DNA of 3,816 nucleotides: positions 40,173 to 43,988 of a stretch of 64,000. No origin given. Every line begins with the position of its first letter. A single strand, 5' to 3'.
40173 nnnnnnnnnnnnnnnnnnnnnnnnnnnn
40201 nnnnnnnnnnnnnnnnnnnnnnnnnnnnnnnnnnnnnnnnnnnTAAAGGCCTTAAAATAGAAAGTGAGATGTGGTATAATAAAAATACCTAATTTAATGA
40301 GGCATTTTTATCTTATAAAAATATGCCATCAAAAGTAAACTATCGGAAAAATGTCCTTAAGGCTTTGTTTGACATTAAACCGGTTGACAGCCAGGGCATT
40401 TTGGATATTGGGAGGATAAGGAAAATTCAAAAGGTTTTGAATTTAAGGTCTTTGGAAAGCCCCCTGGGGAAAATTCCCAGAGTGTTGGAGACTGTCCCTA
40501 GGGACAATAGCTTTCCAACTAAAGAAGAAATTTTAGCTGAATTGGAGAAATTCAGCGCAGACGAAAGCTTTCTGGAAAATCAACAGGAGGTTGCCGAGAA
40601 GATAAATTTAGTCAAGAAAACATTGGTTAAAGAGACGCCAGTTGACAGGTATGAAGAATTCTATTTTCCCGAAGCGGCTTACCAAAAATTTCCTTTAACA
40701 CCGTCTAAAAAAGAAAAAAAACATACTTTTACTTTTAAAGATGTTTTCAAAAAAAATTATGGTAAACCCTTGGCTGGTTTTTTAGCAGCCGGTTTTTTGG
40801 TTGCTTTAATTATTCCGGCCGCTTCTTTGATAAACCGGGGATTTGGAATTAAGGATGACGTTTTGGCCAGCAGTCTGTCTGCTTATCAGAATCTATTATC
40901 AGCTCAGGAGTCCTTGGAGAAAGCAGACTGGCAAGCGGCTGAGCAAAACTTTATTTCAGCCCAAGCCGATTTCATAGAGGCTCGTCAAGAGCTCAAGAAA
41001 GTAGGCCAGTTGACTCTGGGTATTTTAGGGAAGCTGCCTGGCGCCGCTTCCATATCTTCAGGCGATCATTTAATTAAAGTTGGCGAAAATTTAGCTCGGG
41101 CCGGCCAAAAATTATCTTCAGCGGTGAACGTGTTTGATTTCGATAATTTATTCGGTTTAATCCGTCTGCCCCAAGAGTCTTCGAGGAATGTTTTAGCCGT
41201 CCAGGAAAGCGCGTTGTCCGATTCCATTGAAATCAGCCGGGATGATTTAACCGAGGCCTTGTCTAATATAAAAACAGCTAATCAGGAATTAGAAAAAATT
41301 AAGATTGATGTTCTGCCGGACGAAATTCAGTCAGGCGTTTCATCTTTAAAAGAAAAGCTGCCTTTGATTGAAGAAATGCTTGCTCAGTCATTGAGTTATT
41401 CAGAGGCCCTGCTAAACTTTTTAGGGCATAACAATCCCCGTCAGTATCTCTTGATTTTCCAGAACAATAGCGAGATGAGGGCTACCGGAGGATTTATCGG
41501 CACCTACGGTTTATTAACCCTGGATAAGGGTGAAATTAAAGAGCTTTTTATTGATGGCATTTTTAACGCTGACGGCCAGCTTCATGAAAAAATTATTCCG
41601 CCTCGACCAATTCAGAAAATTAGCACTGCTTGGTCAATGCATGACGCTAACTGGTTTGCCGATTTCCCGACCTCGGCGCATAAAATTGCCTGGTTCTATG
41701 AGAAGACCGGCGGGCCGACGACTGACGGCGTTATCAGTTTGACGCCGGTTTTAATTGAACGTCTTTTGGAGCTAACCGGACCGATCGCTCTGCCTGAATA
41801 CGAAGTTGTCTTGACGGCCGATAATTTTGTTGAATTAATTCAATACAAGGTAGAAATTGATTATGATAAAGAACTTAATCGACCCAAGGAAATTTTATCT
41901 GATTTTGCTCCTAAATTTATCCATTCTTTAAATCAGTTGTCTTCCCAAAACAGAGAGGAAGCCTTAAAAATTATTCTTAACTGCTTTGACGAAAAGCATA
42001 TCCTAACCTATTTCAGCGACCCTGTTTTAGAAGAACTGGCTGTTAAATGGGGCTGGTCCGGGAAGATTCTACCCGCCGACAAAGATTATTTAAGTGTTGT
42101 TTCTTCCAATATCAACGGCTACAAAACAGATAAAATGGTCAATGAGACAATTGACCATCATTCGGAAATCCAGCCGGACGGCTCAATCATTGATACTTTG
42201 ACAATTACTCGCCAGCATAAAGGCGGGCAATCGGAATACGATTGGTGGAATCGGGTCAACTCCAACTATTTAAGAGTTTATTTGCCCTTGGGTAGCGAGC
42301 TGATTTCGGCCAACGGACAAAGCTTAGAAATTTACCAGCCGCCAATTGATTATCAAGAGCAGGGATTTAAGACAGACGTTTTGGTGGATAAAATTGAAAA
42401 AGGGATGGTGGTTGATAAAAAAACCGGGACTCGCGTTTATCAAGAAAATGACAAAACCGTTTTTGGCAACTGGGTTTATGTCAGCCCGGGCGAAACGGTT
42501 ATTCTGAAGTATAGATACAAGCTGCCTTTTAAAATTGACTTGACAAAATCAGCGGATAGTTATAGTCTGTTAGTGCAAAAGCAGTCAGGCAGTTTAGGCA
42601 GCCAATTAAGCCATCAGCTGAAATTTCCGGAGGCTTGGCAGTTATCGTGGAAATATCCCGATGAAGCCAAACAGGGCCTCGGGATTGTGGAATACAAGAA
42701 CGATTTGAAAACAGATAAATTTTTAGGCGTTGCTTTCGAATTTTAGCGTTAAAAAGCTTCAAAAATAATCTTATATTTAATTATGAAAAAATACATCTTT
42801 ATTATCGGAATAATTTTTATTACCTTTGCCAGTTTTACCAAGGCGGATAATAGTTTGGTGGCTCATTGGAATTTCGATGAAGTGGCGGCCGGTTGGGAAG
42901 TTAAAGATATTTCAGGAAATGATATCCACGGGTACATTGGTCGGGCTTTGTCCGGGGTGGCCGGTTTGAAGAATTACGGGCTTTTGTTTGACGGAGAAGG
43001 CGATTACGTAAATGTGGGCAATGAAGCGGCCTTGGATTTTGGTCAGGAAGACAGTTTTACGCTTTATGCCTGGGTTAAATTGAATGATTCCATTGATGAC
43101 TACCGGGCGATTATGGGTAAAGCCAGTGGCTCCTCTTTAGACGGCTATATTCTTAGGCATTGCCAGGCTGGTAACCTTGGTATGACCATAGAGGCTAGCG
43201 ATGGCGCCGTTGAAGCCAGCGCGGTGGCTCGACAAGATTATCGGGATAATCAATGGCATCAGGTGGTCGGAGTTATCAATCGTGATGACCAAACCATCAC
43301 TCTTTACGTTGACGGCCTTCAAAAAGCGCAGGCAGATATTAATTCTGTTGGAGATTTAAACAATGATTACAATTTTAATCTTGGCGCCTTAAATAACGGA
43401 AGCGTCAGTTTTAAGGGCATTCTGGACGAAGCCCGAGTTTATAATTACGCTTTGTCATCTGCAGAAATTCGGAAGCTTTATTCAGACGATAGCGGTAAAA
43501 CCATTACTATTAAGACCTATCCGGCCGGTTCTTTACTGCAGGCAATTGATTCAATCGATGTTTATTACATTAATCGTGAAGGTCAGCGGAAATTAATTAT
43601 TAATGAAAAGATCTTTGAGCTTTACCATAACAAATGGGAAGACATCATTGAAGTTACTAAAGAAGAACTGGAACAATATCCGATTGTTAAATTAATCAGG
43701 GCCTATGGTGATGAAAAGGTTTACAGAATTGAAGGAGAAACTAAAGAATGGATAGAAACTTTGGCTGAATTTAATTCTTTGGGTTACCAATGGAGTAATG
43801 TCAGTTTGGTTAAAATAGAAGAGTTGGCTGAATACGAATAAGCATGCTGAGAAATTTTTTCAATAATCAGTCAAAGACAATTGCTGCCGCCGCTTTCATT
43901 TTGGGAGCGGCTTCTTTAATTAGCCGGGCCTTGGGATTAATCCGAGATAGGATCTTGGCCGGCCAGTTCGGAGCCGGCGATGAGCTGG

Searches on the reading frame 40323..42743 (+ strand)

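Call 23: search_protein_families(library=pfam, proteins=[window:40323-42743:+], max_evalue=0.0001)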
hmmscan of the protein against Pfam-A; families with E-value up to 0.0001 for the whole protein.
window:40323-42743:+ (807 aa): 1 family
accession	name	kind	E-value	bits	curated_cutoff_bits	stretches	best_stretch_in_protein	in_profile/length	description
PF13196.11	DUF4012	-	1.2e-31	110.6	28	1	371-509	2-142/144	Protein of unknown function (DUF4012)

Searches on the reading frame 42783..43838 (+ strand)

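Call 23: search_protein_families(library=pfam, proteins=[window:42783-43838:+], max_evalue=0.0001)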
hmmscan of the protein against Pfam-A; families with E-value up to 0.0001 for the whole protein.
window:42783-43838:+ (352 aa): 3 families
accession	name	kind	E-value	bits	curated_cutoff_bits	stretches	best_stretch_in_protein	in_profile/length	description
PF13385.13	Laminin_G_3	-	5.2e-28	98.5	27.6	1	70-229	1-150/151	Concanavalin A-like lectin/glucanases superfamily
PF07953.20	Toxin_R_bind_N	-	2e-10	41.1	23.8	1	40-222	4-189/191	Clostridium neurotoxin, N-terminal receptor binding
PF02210.31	Laminin_G_2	-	1.4e-06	29.2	22.9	1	122-216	20-120/126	Laminin G domain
